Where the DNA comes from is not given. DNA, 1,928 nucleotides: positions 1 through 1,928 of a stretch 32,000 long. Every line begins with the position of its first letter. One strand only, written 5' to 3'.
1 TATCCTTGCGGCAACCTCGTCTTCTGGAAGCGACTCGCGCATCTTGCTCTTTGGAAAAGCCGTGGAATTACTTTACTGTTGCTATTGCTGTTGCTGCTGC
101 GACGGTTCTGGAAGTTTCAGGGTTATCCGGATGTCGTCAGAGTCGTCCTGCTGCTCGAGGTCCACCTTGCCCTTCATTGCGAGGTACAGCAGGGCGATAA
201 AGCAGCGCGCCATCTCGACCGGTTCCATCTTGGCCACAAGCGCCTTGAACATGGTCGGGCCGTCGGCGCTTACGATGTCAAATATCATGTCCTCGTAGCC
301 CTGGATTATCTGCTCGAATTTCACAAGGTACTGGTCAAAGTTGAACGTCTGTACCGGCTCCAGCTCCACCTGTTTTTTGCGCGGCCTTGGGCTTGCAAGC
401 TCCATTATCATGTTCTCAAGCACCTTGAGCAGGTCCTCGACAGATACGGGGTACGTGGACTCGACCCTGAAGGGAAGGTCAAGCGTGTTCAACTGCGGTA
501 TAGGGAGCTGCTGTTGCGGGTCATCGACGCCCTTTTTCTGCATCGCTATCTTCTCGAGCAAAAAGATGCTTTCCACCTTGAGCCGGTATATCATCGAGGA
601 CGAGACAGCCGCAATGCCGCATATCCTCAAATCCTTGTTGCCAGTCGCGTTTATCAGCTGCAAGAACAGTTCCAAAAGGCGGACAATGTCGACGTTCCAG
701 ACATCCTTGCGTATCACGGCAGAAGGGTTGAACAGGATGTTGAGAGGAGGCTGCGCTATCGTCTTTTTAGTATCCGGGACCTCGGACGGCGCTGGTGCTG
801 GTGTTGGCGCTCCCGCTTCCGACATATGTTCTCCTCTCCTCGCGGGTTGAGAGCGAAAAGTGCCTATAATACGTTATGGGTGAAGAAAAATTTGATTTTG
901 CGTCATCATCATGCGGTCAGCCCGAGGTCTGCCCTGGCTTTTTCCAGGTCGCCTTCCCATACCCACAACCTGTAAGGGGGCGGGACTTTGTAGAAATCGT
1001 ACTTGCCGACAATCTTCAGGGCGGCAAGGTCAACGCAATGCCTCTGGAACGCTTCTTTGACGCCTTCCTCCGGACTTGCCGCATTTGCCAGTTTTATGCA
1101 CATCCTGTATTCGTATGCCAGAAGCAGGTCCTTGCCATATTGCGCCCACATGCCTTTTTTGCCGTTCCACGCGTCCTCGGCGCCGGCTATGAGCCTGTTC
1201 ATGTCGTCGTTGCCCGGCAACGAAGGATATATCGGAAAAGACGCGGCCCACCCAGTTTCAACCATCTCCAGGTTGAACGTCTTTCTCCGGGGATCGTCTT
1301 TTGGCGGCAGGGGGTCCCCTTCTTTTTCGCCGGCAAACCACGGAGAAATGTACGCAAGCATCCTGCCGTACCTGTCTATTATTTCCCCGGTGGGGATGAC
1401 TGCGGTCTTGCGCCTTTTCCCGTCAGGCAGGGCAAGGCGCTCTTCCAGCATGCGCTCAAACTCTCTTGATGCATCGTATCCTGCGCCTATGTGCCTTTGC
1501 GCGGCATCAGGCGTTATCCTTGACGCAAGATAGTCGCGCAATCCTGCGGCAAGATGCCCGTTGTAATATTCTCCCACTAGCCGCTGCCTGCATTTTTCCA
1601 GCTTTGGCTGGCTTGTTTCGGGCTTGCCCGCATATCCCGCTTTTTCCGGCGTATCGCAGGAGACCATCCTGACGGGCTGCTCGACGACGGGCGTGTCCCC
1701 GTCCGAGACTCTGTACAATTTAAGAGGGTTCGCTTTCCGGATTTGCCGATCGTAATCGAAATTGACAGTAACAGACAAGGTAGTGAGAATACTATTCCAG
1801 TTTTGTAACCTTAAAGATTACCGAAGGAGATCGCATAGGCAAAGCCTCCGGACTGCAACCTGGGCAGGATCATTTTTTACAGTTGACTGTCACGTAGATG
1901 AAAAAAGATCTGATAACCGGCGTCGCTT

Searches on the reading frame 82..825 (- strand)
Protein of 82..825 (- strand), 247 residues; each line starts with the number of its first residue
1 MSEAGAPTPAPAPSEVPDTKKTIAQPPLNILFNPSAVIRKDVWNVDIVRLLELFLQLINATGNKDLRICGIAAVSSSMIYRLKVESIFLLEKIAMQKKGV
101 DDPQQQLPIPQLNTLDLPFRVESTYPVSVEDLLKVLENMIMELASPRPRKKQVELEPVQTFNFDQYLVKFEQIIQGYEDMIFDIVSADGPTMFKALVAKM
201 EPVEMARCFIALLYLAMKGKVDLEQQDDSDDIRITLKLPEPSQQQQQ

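Call 17: find_related_loci(query=window:82-825:-, collection=genome_contigs, flank=10000)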
Query window:82-825:- (247 aa) in genome_contigs; peptide patterns used: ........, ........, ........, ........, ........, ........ (x = any residue, [..] = any of these).
324 stretches matched a pattern; 92 encode a relative of the query (tblastn E <= 1e-3); the best 80 are kept; 80 distinct loci.
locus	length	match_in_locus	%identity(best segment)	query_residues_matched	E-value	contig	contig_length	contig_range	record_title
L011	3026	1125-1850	95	1-245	2e-158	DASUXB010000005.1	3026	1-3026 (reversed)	MAG TPA_asm: Nitrososphaera sp. isolate SMAG_U1858 k141_1601278, whole genome shotgun sequence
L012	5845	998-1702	93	1-240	6e-148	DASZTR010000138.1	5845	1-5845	MAG TPA_asm: Nitrososphaera sp. isolate SMAG_U6081 k141_166976, whole genome shotgun sequence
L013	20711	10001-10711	84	1-245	2e-134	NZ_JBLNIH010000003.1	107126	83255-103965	Candidatus Nitrososphaera sp. FF02 12, whole genome shotgun sequence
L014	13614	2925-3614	86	1-235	8e-134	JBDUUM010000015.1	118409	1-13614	MAG: Nitrososphaera sp. isolate NZ_1224 k127_492008, whole genome shotgun sequence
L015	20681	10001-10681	82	1-237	5e-126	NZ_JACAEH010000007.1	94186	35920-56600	MAG: Nitrososphaera sp. isolate L.E.AR.1 k119_665770, whole genome shotgun sequence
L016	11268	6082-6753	82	12-236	7e-124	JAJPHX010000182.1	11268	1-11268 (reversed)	MAG: Nitrososphaeraceae archaeon isolate Centralia_MAG_223 k107_10037908, whole genome shotgun sequence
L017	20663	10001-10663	83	16-237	3e-123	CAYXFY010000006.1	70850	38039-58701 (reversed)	MAG TPA_asm: uncultured Nitrososphaera sp. isolate SRP290908_co1_399 genome assembly, contig: NODE_361_length_70850_cov_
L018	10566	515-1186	82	12-236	2e-123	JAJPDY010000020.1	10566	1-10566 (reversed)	MAG: Nitrososphaera sp. isolate t2.80 NODE_7152_length_10566_cov_42.651318, whole genome shotgun sequence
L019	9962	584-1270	79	8-237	3e-123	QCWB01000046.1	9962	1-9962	MAG: Nitrososphaera sp. isolate WS208 E_2_scaffold_24643, whole genome shotgun sequence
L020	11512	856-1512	82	18-237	4e-122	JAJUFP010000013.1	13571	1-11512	MAG: Nitrososphaera sp. isolate bin14 k141_311203_length_13571_cov_48.0082, whole genome shotgun sequence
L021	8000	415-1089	80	17-247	3e-122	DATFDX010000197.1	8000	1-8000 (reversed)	MAG TPA_asm: Nitrososphaera sp. isolate SMAG_U8592 k141_1744285, whole genome shotgun sequence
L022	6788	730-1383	82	18-236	1e-121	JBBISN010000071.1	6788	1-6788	MAG: Nitrososphaera sp. isolate RSF170216_bin_374 NODE_4075_length_6788_cov_21.440665, whole genome shotgun sequence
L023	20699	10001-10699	79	6-237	5e-121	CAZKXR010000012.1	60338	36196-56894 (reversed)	MAG TPA_asm: uncultured Nitrososphaera sp. isolate binchicken_co274_240 genome assembly, contig: NODE_1284_length_60338_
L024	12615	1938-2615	78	17-247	9e-120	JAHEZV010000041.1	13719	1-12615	MAG: Nitrososphaera sp. isolate nzgw16 NODE_4153_length_13720_cov_4.504375, whole genome shotgun sequence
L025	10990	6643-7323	79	15-247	5e-119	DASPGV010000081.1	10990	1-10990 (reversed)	MAG TPA_asm: Nitrososphaera sp. isolate SMAG_U16460 k141_1229343, whole genome shotgun sequence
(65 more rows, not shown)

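Call 74: search_protein_families(library=ncbifam, proteins=[window:82-825:-], max_evalue=0.001)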
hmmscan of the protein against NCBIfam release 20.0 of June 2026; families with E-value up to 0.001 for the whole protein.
window:82-825:- (247 aa): 1 family
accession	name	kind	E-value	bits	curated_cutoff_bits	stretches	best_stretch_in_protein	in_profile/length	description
NF000994.0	PRK00104.1-3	equivalog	1.7e-07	31.1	234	1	128-235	146-239/246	segregation/condensation protein A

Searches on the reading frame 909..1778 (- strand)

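Call 8: search_protein_families(library=pfam, proteins=[window:909-1778:-], max_evalue=0.01)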
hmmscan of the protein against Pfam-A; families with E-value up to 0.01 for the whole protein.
window:909-1778:- (289 aa): 1 family
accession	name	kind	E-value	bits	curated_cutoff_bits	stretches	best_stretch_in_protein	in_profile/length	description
PF00565.23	SNase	-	7.2e-08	33.3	21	1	125-213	39-107/107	Staphylococcal nuclease homologue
